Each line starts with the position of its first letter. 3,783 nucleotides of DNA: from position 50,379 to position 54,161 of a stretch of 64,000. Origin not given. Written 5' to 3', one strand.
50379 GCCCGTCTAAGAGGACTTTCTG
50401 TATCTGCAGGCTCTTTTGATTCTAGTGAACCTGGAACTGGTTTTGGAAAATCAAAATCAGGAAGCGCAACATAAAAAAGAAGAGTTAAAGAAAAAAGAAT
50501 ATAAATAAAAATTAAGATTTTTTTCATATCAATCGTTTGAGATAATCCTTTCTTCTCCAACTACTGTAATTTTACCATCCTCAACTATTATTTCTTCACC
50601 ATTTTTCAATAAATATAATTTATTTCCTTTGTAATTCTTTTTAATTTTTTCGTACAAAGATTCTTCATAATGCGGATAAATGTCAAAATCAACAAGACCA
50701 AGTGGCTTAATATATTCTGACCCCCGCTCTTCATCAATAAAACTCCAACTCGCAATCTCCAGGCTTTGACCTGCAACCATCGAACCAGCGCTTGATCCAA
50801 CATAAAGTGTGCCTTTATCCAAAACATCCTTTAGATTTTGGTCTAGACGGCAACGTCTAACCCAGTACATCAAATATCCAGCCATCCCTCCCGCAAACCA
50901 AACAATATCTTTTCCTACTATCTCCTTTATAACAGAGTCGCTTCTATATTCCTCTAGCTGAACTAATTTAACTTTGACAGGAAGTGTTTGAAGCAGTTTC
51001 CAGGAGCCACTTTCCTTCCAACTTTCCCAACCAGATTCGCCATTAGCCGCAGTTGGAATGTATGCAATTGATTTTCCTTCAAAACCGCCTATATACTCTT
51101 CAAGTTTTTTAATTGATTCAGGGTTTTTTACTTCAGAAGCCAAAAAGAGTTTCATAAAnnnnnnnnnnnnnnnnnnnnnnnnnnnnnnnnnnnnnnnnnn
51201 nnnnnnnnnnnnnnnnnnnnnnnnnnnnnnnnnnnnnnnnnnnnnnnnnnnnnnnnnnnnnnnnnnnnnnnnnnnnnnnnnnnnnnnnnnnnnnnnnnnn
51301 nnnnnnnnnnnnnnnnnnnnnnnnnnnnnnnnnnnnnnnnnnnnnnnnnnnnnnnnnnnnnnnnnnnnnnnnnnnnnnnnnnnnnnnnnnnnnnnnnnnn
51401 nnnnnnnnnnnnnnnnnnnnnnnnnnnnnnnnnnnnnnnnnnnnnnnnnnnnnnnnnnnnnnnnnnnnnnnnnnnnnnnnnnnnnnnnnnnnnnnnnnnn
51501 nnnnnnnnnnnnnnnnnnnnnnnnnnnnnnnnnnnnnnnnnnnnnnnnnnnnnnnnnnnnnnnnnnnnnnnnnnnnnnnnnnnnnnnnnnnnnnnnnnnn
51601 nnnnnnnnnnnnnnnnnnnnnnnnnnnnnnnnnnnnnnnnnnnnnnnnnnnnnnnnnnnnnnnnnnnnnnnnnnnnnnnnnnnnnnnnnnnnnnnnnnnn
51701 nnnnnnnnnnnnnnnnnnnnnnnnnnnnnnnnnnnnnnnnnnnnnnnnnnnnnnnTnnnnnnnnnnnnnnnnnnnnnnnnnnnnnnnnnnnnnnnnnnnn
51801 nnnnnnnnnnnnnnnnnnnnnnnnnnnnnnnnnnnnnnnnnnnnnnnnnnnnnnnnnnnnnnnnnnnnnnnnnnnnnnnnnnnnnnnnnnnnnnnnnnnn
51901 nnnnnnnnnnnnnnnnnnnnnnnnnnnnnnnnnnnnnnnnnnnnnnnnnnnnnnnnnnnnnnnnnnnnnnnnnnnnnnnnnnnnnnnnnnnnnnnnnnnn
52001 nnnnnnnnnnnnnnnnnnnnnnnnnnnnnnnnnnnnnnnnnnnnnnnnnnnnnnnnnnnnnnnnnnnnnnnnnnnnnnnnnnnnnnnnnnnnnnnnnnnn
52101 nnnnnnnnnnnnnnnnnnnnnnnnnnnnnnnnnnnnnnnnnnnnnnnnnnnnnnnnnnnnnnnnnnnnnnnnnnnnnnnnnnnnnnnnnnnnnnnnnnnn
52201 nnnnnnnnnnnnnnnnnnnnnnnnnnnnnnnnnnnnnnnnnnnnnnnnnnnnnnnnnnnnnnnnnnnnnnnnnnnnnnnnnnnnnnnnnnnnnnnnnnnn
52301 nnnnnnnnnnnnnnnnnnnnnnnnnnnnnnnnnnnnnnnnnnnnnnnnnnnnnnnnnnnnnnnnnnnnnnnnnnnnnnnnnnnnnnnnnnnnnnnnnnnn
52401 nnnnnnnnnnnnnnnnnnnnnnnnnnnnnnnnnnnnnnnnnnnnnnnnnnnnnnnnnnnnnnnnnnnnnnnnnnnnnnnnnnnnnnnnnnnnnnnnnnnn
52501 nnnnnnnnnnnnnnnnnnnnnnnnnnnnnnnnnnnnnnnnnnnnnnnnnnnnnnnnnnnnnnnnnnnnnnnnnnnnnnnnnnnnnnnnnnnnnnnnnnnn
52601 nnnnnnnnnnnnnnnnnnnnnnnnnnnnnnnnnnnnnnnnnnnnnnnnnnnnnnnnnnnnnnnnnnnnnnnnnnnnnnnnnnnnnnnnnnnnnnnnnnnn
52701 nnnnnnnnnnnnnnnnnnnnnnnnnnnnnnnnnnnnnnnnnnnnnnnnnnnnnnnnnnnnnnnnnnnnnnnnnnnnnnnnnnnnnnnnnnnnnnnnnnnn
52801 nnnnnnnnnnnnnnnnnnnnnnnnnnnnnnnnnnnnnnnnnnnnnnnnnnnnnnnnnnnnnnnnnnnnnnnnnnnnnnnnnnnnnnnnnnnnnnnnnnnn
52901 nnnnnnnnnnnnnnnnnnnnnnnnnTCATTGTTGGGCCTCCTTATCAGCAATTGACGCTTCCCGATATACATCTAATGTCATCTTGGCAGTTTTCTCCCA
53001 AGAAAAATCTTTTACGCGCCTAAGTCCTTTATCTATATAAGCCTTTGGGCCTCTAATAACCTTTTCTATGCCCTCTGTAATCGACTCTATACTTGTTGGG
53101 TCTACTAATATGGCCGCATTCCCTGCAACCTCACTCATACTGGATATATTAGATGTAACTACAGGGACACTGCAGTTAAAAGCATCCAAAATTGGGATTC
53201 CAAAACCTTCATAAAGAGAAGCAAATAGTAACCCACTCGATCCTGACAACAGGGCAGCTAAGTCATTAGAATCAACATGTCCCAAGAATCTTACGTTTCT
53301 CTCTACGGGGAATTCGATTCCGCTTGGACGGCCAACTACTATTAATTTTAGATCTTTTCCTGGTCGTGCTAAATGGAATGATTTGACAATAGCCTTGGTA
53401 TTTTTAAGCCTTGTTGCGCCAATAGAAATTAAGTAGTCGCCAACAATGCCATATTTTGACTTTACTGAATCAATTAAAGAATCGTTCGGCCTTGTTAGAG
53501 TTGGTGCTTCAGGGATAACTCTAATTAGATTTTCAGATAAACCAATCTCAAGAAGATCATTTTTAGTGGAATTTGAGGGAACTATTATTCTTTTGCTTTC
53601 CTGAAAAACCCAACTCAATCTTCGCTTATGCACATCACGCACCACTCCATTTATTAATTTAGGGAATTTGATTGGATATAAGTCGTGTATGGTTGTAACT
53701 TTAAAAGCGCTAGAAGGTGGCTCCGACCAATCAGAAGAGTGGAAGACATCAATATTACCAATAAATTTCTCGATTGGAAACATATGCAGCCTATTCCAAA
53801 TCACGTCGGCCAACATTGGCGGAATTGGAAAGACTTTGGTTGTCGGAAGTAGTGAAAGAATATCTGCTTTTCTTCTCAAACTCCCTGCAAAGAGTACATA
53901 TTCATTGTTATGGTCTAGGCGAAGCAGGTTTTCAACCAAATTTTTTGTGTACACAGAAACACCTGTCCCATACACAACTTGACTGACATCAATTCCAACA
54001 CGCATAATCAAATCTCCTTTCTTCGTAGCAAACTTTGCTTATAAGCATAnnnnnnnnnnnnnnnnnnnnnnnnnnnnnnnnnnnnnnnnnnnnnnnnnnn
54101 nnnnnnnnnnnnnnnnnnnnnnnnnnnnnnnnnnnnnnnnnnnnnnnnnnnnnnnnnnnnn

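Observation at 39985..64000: A cell-surface glycan biosynthesis island of at least 24 kb with unusual accessory enzymes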

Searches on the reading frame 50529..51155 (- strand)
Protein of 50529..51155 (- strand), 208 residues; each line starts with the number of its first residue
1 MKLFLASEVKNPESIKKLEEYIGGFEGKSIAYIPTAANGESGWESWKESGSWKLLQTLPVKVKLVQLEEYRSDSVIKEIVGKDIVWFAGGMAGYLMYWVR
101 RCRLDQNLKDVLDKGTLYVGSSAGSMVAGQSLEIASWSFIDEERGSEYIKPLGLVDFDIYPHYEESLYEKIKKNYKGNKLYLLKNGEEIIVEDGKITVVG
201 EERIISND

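Call 3: search_protein_families(library=pfam, proteins=[window:50529-51155:-], max_evalue=0.01)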
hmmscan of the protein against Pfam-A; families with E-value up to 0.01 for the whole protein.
window:50529-51155:- (208 aa): 1 family
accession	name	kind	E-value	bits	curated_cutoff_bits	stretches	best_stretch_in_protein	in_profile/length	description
PF03575.23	Peptidase_S51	-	1.8e-27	96.8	23.9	1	7-198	5-205/206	Peptidase family S51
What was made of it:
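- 50529..51155 (-): S51 (PepE-like, class I glutamine-amidotransferase-like fold) serine hydrolase. Probably a hitch-hiker gene. Pfam Peptidase_S51, 97 bits (call 3).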

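Call 8: find_homologous_proteins(query=window:50529-51155:-)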
Query window:50529-51155:- (208 aa): 637 proteins with E <= 0.001 among 889 candidates; the best 120 are listed.
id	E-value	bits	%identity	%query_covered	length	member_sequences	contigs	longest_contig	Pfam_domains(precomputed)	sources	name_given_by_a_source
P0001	5.8e-132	456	100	100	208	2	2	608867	PF03575.24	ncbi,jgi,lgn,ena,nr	ncbi:MAG TPA: Type 1 glutamine amidotransferase-like domain-containing protein [Patescibacteria grou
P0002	4.5e-104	365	76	100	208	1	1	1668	PF03575.24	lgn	-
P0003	4.6e-103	361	77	99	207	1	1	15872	PF03575.24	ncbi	-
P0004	2.3e-101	356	75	100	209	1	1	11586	PF03575.24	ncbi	-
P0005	1.7e-98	346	70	99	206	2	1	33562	PF03575.24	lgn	-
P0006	9.9e-98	344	71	100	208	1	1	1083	PF03575.24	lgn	-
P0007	2.3e-97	343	70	99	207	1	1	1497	PF03575.24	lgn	-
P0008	2.3e-97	343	72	99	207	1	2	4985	PF03575.24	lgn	-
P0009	2.3e-96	339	71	99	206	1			PF03575.24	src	-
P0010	3.5e-96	339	69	99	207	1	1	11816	PF03575.24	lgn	-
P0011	5.8e-94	332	68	100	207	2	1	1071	PF03575.24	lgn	-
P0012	2.2e-92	326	70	100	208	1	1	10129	PF03575.24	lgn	-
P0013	9.2e-92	324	66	99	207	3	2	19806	PF03575.24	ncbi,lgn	-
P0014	2.0e-91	323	69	99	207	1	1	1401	PF03575.24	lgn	-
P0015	1.2e-90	321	66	99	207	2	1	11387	PF03575.24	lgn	-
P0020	2.4e-89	317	65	100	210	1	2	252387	PF03575.24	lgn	-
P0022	4.1e-89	316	69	100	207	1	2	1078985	PF03575.24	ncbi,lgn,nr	ncbi:MAG: Type 1 glutamine amidotransferase-like domain-containing protein [Candidatus Woesebacteria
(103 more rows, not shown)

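Call 9: find_encoding_contigs(protein=P0001, flank=10000, max_places=4)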
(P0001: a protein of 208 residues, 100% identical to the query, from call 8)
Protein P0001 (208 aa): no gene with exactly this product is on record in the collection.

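Call 10: find_encoding_contigs(protein=P0022, flank=10000, max_places=3)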
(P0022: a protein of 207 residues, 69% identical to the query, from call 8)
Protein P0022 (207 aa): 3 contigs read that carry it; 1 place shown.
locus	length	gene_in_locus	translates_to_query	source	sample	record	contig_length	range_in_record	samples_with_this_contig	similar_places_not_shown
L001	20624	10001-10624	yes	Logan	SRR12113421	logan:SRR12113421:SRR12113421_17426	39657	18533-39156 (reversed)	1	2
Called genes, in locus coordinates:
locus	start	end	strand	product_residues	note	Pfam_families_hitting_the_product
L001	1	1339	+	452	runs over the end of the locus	PF13231:PMT_2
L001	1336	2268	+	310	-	PF13439:Glyco_transf_4 (faint), PF00534:Glycos_transf_1, PF13692:Glyco_trans_1_4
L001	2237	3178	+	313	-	PF01073:3Beta_HSD, PF01370:Epimerase, PF02719:Polysacc_synt_2, PF04321:RmlD_sub_bind, PF07993:NAD_binding_4 (faint), PF16363:GDP_Man_Dehyd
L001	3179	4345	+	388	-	PF00535:Glycos_transf_2, PF10111:Glyco_tranf_2_2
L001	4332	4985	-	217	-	PF13489:Methyltransf_23, PF07021:MetW (weak), PF13847:Methyltransf_31, PF08241:Methyltransf_11, PF08242:Methyltransf_12, PF13649:Methyltransf_25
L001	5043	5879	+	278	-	PF00535:Glycos_transf_2, PF10111:Glyco_tranf_2_2, PF13641:Glyco_tranf_2_3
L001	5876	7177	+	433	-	PF13231:PMT_2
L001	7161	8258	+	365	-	PF13439:Glyco_transf_4, PF00534:Glycos_transf_1, PF13692:Glyco_trans_1_4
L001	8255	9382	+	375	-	PF20706:GT4-conflict, PF00534:Glycos_transf_1, PF13692:Glyco_trans_1_4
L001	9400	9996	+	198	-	PF25087:GMPPB_C (faint), PF00132:Hexapep, PF14602:Hexapep_2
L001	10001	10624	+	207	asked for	PF03575:Peptidase_S51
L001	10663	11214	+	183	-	-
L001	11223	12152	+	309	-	PF00535:Glycos_transf_2, PF13641:Glyco_tranf_2_3, PF13632:Glyco_trans_2_3 (weak)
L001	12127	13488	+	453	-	PF04932:Wzy_C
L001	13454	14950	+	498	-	PF13231:PMT_2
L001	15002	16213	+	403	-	PF13439:Glyco_transf_4, PF00534:Glycos_transf_1 (weak), PF13692:Glyco_trans_1_4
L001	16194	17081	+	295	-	PF00535:Glycos_transf_2, PF13641:Glyco_tranf_2_3, PF13632:Glyco_trans_2_3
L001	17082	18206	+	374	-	PF13439:Glyco_transf_4, PF20706:GT4-conflict (weak), PF00534:Glycos_transf_1, PF13692:Glyco_trans_1_4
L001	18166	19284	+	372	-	PF20706:GT4-conflict (weak), PF00534:Glycos_transf_1, PF13692:Glyco_trans_1_4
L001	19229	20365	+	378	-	PF00483:NTP_transferase, PF22640:ManC_GMP_beta-helix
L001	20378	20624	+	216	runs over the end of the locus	PF02397:Bac_transf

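Call 11: find_encoding_contigs(protein=P0020, flank=10000, max_places=3)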
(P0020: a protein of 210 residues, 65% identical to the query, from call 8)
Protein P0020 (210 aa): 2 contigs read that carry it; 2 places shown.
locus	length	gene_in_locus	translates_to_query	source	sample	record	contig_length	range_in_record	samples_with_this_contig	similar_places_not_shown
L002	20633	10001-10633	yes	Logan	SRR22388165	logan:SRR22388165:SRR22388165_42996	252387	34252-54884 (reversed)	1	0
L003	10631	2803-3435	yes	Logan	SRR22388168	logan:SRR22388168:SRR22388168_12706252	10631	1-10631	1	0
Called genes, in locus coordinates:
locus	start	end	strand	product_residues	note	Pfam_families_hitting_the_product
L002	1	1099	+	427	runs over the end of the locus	PF13231:PMT_2 (weak)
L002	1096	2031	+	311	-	PF13439:Glyco_transf_4 (faint), PF00534:Glycos_transf_1, PF13692:Glyco_trans_1_4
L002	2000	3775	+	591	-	-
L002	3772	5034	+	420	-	-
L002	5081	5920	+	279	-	PF00535:Glycos_transf_2, PF10111:Glyco_tranf_2_2, PF13641:Glyco_tranf_2_3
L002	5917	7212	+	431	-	PF13231:PMT_2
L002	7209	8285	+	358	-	PF13439:Glyco_transf_4, PF00534:Glycos_transf_1, PF13692:Glyco_trans_1_4, PF13524:Glyco_trans_1_2 (weak), PF20706:GT4-conflict (weak)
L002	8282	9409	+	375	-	PF13439:Glyco_transf_4 (weak), PF20706:GT4-conflict, PF00534:Glycos_transf_1, PF13692:Glyco_trans_1_4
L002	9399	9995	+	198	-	PF25087:GMPPB_C (faint), PF00132:Hexapep, PF14602:Hexapep_2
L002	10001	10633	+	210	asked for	PF03575:Peptidase_S51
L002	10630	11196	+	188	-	-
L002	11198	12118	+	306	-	PF00535:Glycos_transf_2, PF13641:Glyco_tranf_2_3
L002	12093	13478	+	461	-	PF04932:Wzy_C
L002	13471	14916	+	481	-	PF13231:PMT_2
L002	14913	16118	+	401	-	PF13439:Glyco_transf_4, PF00534:Glycos_transf_1, PF13692:Glyco_trans_1_4, PF13524:Glyco_trans_1_2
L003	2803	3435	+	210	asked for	PF03575:Peptidase_S51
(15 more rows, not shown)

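Call 14: find_related_loci(query=A1, collection=genome_contigs, flank=10000)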
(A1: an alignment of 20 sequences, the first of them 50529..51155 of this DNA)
Query A1 (208 aa) in genome_contigs; peptide patterns used: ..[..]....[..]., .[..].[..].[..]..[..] (x = any residue, [..] = any of these).
89 stretches matched a pattern; 65 encode a relative of the query (tblastn E <= 1e-3); 65 distinct loci.
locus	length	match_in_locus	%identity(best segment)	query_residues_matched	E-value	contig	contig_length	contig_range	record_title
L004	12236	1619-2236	66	1-206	5e-96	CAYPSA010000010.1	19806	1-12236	MAG TPA_asm: uncultured Gammaproteobacteria bacterium isolate binchicken_co105_227 genome assembly, contig: NODE_3405_le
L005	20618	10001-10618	69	1-207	1e-92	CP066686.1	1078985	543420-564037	MAG: Candidatus Woesebacteria bacterium isolate NC_groundwater_442_Ag_B-0.1um_40_41 chromosome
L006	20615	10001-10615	64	1-205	1e-90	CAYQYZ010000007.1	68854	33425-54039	MAG TPA_asm: uncultured Gammaproteobacteria bacterium isolate SRP286056_co1_376 genome assembly, contig: NODE_346_length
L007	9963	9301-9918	65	1-207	1e-88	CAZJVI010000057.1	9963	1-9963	MAG TPA_asm: uncultured Gammaproteobacteria bacterium isolate binchicken_co50_326 genome assembly, contig: NODE_8627_len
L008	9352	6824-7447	64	1-206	5e-88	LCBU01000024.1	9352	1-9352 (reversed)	MAG: Candidatus Woesebacteria bacterium GW2011_GWA1_41_7 UU74_C0024, whole genome shotgun sequence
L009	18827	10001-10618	65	1-207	5e-88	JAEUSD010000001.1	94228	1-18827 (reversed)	MAG: Candidatus Doudnabacteria bacterium isolate new MAG-294 NODE_1_length_94228_cov_4.331149, whole genome shotgun sequ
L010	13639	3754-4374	66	1-205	2e-87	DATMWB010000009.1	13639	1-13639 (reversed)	MAG TPA_asm: Candidatus Methanoperedens sp. isolate SMAG_U13083 k141_619543, whole genome shotgun sequence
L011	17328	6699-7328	63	1-208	2e-87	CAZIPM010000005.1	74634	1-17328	MAG TPA_asm: uncultured Gammaproteobacteria bacterium isolate SRP050083_co2_604 genome assembly, contig: NODE_119_length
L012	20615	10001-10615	63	1-206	1e-86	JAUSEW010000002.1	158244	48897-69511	MAG: Candidatus Levyibacteriota bacterium isolate E14_maxbin.252 E14_k141_1398624, whole genome shotgun sequence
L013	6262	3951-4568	61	1-207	3e-86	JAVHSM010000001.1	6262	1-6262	MAG: Candidatus Magasanikbacteria bacterium isolate WB02no7_39_12 NODE_10024_length_6262_cov_7.200902, whole genome shot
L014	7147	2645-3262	63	1-207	1e-85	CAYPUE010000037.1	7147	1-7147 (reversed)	MAG TPA_asm: uncultured Gammaproteobacteria bacterium isolate SRP269290_co2_354 genome assembly, contig: NODE_14887_leng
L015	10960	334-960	59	1-207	1e-85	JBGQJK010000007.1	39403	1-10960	MAG: Patescibacteria group bacterium isolate OBJ2_061818_070_25 k141_940396_length_39403_cov_9.0000, whole genome shotgu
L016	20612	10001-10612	64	1-205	2e-85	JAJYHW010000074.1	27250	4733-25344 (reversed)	MAG: bacterium isolate DBS1-3.bin97 NODE_2926_length_27250_cov_1.26243, whole genome shotgun sequence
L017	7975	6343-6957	60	1-205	4e-83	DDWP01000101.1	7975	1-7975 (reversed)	MAG TPA_asm: Candidatus Shapirobacteria bacterium UBA2283 UBA2283_contig_42318, whole genome shotgun sequence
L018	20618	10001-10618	60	1-205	9e-83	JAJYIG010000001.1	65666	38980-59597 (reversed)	MAG: bacterium isolate DBS2-1.bin114 NODE_708_length_65666_cov_4.045988, whole genome shotgun sequence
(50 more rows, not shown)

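Call 24: search_protein_families(library=ncbifam, proteins=[window:50529-51155:-], max_evalue=0.001)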
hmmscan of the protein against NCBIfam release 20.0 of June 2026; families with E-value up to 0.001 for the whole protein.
window:50529-51155:- (208 aa): 2 families
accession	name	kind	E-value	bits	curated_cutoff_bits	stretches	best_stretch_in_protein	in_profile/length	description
NF003642.0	PRK05282.1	equivalog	4.7e-12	45.9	156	1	16-169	18-164/233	dipeptidase PepE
TIGR02069.1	cyanophycinase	equivalog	0.00014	21.4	126.6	1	65-132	63-133/250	cyanophycinase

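Call 25: search_solved_structures(query=window:50529-51155:-, max_evalue=0.01, show_alignments=2)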
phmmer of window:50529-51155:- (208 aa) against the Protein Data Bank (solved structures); distinct sequences matched with E-value up to 0.01: 3.
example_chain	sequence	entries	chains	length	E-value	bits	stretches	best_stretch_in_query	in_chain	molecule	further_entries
3l4e_A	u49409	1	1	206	1.3e-13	54.3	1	3-193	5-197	Uncharacterized peptidase Lmo0363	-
6iru_A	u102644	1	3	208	1.5e-07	34.5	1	21-200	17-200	peptidase DR_1070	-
6a4t_A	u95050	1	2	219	3.8e-07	33.2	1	21-198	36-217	Peptidase E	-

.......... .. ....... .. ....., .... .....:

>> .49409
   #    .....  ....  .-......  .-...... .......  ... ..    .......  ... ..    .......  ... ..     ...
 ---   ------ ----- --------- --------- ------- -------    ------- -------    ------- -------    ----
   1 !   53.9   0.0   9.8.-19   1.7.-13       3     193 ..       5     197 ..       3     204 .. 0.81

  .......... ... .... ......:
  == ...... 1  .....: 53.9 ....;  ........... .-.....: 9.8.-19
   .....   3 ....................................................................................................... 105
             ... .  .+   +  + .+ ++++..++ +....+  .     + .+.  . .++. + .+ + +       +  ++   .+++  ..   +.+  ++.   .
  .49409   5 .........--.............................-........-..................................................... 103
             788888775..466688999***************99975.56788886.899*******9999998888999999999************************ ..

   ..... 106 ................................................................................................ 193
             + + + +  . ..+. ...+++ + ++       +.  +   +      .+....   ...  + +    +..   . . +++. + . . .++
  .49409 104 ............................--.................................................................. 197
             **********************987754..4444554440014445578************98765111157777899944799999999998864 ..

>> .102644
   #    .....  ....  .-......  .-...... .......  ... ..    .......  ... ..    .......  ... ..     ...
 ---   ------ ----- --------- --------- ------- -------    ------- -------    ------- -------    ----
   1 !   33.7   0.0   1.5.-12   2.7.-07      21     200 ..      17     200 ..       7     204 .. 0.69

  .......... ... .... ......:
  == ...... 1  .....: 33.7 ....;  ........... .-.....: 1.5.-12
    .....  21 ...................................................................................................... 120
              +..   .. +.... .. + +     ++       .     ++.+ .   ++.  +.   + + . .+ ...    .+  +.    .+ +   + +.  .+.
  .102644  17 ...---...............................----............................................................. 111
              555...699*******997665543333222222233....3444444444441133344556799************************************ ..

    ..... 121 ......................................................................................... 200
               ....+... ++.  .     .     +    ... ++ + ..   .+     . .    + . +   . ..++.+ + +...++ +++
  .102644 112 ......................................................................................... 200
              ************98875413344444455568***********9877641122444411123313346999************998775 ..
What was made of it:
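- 50529..51155 (-): Nearest solved structures are Lmo0363 (3l4e) and PepE (call 25).
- On Peptidase family S51 (PepE-like): PDB relatives are 3l4e, 6iru and 6a4t (call 25).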

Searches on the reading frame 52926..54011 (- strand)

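Call 4: search_protein_families(library=pfam, proteins=[window:52926-54011:-], max_evalue=0.01)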
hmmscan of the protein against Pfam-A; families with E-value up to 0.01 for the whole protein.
window:52926-54011:- (361 aa): 5 families
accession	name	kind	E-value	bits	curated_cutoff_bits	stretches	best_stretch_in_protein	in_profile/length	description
PF00534.26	Glycos_transf_1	-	5.3e-21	75.3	26.4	1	194-323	18-160/172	Glycosyl transferases group 1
PF13692.12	Glyco_trans_1_4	-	1.8e-19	70.9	27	1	194-319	4-140/142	Glycosyl transferases group 1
PF13439.12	Glyco_transf_4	-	7.2e-15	55.8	28.5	1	17-167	3-163/170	Glycosyltransferase Family 4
PF20706.3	GT4-conflict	-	0.0034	16.9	26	1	247-290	271-314/385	Family 4 Glycosyltransferase in conflict systems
PF13579.12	Glyco_trans_4_4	-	0.0042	17.9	29.7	1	16-167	1-156/158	Glycosyl transferase 4-like domain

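Call 79: search_protein_families(library=ncbifam, proteins=[window:52926-54011:-], max_evalue=0.00001)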
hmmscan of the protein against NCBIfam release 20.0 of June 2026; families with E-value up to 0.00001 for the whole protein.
window:52926-54011:- (361 aa): 13 families
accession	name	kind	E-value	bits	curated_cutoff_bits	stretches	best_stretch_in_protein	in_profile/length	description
TIGR04047.1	MSMEG_0565_glyc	hypoth_equivalog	3.1e-19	69.3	259.85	1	239-351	258-373/373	MSMEG_0565 family glycosyltransferase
NF053787.1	GlcN_PG_synth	equivalog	1.6e-15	56.8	480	1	123-351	128-358/361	N-acetylglucosaminyl phosphatidylglycerol synthase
TIGR02149.1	glgA_Coryne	subfamily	1.8e-15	56.9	302.4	1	134-351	140-389/391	glycogen synthase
TIGR03999.1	thiol_BshA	equivalog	7.7e-12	44.8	273.7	1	132-351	138-372/375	N-acetyl-alpha-D-glucosaminyl L-malate synthase BshA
TIGR03449.1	mycothiol_MshA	equivalog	1.3e-11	44.1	462.5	1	105-353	129-404/406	D-inositol-3-phosphate glycosyltransferase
NF041876.1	EPS_EpsE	equivalog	9.9e-10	38.2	400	1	236-326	274-366/389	exopolysaccharide biosynthesis GT4 family glycosyltransferase EpsE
NF053513.1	Gtran_IagA_BgsA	equivalog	5.2e-09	35.6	460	1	126-352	93-331/333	LTA glycolipid anchor biosynthesis glycosyltransferase, IagA/BgsA family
NF038295.1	EPS_HpsP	equivalog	5.8e-09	35.4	550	1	237-351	267-386/388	hormogonium polysaccharide biosynthesis glycosyltransferase HpsP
TIGR03088.1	stp2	hypoth_equivalog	2.9e-08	33.1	409.05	1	236-351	253-372/374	TIGR03088 family PEP-CTERM/XrtA system glycosyltransferase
NF049987.1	DaglGlyslTfaseDgs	equivalog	5.6e-07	28.8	500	1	124-351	87-326/332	processive diacylglycerol alpha-glucosyltransferase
NF050063.1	ProtGlycPglJ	equivalog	1.2e-06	28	500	1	142-347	148-361/363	N-acetylgalactosamine-N,N'-diacetylbacillosaminyl-diphospho-undecaprenol 4-alpha-N-acetylgalactosaminyltransferase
NF041010.1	glycosy_Agl16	equivalog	2e-06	26.9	575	0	232-351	228-350/352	glycosylation protein Agl16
NF047684.1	TeichurnBiosyTuaC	equivalog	3.2e-06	26.3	550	0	237-349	269-386/391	teichuronic acid biosynthesis protein TuaC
